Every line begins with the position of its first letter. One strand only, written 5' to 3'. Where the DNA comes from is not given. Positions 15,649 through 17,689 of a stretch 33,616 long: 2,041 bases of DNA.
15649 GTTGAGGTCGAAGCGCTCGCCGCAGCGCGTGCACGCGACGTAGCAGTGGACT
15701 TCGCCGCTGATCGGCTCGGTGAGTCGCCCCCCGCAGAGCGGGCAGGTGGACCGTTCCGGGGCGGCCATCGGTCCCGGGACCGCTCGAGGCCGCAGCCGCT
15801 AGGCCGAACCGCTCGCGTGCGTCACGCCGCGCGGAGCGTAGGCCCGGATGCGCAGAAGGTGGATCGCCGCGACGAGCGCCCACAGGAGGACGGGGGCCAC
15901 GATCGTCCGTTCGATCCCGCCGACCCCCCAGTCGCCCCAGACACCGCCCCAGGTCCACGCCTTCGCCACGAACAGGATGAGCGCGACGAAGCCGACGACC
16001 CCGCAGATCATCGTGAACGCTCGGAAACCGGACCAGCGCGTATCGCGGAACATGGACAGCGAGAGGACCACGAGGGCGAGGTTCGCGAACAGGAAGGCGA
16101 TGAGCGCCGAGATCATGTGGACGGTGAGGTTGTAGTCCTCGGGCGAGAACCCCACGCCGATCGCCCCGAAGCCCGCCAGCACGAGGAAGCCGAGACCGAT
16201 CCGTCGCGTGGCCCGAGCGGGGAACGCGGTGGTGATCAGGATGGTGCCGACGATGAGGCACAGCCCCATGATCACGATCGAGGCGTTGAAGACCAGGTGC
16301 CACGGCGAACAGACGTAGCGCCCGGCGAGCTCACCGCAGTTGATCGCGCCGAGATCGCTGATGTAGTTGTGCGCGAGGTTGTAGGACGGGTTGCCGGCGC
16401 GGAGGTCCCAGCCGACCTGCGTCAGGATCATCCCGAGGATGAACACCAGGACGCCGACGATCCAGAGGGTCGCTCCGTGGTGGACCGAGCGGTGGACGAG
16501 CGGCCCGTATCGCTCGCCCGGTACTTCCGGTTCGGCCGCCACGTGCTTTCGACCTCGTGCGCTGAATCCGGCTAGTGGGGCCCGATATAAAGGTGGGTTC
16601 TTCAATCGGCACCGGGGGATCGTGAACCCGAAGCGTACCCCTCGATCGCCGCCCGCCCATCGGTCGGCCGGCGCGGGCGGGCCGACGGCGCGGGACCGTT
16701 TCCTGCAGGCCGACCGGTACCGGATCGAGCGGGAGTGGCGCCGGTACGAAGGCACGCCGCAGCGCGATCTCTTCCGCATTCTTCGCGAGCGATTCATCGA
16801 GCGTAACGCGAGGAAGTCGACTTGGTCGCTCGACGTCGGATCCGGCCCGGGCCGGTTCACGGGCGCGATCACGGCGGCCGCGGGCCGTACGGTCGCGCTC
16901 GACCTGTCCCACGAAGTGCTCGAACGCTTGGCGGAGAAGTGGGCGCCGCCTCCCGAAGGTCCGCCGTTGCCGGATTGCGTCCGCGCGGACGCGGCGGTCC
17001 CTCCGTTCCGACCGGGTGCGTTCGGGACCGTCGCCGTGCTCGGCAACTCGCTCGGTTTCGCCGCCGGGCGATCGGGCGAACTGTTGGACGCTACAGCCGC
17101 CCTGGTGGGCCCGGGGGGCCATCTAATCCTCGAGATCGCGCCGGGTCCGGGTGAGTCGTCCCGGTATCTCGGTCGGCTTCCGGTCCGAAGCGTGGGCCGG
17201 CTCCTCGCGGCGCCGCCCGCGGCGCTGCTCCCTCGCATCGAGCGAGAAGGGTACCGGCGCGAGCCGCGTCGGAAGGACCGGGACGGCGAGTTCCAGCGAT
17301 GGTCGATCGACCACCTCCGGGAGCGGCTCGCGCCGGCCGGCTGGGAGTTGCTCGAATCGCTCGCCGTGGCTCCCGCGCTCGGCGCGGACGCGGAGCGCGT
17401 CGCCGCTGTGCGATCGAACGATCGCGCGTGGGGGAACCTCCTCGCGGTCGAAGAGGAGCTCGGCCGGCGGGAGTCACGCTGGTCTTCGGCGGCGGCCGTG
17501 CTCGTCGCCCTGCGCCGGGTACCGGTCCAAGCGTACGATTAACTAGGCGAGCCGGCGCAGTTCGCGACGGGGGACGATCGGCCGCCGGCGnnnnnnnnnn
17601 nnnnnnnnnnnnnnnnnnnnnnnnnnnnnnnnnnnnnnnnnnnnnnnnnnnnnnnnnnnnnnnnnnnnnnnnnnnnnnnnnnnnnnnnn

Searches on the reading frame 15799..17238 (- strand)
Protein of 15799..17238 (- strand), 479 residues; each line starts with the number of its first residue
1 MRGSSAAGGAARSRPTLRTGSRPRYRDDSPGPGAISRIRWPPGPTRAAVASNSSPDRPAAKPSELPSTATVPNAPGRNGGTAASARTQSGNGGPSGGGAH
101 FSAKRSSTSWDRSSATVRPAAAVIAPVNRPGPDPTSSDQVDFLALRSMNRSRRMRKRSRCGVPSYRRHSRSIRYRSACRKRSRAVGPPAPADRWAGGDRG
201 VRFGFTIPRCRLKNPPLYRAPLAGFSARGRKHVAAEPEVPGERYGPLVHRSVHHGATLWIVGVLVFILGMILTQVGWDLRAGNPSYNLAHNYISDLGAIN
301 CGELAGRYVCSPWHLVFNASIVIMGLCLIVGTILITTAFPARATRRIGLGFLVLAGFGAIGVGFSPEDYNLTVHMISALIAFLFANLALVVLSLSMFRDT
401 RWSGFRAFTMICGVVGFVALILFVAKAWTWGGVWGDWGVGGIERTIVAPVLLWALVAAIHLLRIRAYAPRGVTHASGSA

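Call 9: search_protein_families(library=pfam, proteins=[window:15799-17238:-], max_evalue=0.01)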
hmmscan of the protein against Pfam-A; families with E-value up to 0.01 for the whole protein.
window:15799-17238:- (479 aa): 2 families
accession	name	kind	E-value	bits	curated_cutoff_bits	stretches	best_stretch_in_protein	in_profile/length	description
PF06197.19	DUF998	-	4.4e-17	62.8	30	1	281-460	16-184/184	Protein of unknown function (DUF998)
PF10277.15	Frag1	-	0.0021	18.1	30.3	1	255-427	8-183/220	Frag1/DRAM/Sfk1 family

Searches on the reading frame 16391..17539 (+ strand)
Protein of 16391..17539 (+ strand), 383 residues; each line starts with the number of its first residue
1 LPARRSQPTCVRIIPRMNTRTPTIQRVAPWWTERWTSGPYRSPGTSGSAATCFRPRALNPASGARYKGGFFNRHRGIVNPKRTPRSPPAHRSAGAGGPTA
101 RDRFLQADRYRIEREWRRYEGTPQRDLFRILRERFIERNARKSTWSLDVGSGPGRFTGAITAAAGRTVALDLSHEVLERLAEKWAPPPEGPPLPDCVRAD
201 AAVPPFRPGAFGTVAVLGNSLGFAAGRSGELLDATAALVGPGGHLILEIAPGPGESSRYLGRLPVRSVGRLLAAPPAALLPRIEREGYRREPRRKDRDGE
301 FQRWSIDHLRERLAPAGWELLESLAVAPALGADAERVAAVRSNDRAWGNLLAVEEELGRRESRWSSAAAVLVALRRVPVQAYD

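Call 9: search_protein_families(library=pfam, proteins=[window:16391-17539:+], max_evalue=0.01)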
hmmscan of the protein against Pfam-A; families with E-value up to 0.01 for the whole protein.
window:16391-17539:+ (383 aa): 4 families
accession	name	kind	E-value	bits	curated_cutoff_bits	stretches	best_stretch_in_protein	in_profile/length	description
PF13649.12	Methyltransf_25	-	1.5e-07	32.4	27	1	147-243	2-97/97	Methyltransferase domain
PF08241.18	Methyltransf_11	-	3.4e-07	31.3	21.2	1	147-246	1-94/95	Methyltransferase domain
PF08242.18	Methyltransf_12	-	0.0015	19.6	30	1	147-245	1-98/98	Methyltransferase domain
PF13489.12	Methyltransf_23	-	0.0026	17.9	27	0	130-321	12-162/164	Methyltransferase domain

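Call 18: search_protein_families(library=ncbifam, proteins=[window:16391-17539:+], max_evalue=0.01)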
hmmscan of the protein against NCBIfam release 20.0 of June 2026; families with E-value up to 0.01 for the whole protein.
window:16391-17539:+ (383 aa): 2 families
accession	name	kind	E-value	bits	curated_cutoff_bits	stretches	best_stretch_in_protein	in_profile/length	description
NF041820.1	daptide_MTase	equivalog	1.5e-06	27.8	175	1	147-250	41-145/243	daptide-type RiPP biosynthesis methyltransferase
NF043040.1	corrin_prot_MT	hypoth_equivalog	0.0014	18.1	180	1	131-184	30-83/216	corrinoid protein-associated methyltransferase CpaM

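Call 19: search_solved_structures(query=window:16391-17539:+, max_evalue=0.001)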
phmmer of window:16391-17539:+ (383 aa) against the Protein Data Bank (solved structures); distinct sequences matched with E-value up to 0.001: 1.
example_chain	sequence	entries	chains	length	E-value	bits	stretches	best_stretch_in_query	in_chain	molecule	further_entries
2avn_A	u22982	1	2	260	0.00038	23.1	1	111-246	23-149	ubiquinone/menaquinone biosynthesis methyltransferase-related protein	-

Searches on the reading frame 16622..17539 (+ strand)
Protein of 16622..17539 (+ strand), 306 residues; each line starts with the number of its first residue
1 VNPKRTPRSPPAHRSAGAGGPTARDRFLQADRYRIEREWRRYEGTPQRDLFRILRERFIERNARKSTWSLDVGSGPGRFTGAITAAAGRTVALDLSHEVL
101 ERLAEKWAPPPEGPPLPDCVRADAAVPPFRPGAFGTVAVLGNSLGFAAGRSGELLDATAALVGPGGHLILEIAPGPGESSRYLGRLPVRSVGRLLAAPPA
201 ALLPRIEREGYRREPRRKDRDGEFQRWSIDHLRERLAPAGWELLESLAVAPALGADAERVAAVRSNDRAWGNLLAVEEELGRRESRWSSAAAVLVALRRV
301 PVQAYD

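Call 74: search_protein_families(library=padloc, proteins=[window:16622-17539:+], max_evalue=0.001)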
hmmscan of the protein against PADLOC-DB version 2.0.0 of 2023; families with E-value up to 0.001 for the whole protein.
window:16622-17539:+ (306 aa): 1 family
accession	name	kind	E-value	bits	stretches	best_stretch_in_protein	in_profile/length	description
PDLC04134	mad2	-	2.9e-06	24.4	1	70-176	296-400/492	mads_2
